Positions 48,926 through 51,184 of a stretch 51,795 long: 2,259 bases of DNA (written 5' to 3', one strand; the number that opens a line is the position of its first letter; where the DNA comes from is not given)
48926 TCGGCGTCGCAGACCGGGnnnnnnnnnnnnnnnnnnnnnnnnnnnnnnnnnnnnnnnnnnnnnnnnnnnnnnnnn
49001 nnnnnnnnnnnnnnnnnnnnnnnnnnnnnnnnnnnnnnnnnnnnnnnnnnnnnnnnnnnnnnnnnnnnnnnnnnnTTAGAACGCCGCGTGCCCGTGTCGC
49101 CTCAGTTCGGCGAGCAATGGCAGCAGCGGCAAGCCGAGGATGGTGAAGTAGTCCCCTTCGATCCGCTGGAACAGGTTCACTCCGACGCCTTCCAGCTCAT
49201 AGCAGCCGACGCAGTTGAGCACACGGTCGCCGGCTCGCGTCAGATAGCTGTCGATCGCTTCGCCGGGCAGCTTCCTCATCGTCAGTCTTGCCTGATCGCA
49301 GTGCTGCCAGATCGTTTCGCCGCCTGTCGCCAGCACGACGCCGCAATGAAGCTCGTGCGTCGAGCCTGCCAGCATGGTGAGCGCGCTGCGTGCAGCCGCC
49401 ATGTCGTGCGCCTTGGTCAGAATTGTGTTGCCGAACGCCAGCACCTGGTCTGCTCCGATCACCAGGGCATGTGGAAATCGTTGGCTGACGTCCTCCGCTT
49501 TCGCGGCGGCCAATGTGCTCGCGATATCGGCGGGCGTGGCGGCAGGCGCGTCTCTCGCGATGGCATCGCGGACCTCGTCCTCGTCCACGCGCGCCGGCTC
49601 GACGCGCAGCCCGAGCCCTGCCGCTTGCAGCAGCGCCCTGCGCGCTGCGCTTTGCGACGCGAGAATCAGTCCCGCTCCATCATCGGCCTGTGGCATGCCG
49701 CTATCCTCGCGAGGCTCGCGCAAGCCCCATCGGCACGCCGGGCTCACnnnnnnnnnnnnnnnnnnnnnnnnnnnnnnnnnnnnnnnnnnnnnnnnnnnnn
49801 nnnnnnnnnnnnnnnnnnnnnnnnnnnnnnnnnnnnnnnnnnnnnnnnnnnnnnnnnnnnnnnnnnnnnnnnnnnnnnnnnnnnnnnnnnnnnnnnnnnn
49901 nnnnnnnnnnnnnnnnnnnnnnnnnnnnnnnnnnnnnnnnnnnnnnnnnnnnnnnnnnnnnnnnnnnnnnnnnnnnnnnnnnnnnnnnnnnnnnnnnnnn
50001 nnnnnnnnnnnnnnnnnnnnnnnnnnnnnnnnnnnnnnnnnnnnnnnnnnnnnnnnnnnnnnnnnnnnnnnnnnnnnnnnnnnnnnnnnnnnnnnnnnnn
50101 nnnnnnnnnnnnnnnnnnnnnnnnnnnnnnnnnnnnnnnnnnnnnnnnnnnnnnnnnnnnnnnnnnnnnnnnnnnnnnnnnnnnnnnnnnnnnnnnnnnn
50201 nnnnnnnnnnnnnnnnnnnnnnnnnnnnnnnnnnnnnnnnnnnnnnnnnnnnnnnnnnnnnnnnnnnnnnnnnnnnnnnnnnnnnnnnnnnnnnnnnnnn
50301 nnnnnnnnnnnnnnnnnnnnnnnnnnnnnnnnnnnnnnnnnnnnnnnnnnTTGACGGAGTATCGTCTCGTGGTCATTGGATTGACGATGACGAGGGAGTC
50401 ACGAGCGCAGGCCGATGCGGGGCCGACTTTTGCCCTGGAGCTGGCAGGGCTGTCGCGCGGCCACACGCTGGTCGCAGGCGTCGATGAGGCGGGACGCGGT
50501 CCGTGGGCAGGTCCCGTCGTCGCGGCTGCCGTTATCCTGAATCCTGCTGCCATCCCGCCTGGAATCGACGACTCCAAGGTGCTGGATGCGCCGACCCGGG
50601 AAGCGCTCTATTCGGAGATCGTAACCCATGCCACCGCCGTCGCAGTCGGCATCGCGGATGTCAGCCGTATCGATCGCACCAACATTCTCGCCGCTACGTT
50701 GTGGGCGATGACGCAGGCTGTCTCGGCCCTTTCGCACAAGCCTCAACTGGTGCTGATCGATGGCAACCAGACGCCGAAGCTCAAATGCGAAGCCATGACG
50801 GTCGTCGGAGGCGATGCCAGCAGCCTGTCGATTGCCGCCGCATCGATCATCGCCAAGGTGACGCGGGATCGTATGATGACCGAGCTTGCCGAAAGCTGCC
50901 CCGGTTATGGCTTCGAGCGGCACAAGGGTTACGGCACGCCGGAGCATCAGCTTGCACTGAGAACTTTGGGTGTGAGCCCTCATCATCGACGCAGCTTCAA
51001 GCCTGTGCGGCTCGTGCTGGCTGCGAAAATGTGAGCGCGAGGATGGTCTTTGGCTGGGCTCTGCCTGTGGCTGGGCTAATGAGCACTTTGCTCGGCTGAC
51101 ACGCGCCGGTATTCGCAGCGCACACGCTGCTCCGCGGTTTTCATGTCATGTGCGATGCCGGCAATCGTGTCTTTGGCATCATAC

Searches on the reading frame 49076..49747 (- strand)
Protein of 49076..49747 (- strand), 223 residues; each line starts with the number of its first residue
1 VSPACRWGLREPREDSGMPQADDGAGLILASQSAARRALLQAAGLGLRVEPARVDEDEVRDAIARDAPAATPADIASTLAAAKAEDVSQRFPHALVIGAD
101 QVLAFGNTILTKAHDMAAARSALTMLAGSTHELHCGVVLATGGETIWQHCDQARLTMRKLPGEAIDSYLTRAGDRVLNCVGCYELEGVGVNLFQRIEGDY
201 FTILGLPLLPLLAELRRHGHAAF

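Call 72: search_protein_families(library=pfam, proteins=[window:49076-49747:-], max_evalue=0.001)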
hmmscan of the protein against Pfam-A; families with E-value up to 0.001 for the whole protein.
window:49076-49747:- (223 aa): 1 family
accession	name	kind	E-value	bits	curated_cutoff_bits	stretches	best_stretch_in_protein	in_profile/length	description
PF02545.19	Maf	-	2.4e-45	154.9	27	1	27-217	2-186/187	Maf-like protein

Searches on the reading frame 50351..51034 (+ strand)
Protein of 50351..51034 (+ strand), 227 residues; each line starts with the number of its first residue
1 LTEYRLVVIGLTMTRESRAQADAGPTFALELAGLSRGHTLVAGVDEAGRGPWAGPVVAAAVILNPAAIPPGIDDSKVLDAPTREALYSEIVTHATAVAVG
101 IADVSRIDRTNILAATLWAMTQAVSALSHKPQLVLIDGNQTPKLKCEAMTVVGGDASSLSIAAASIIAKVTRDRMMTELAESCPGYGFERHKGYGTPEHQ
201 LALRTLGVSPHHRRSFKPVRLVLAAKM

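Call 72: search_protein_families(library=pfam, proteins=[window:50351-51034:+], max_evalue=0.001)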
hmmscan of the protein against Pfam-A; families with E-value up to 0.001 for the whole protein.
window:50351-51034:+ (227 aa): 1 family
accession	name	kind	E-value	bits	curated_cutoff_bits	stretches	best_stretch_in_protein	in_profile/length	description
PF01351.25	RNase_HII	-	3.4e-43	148.3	25.8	1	42-218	1-198/199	Ribonuclease HII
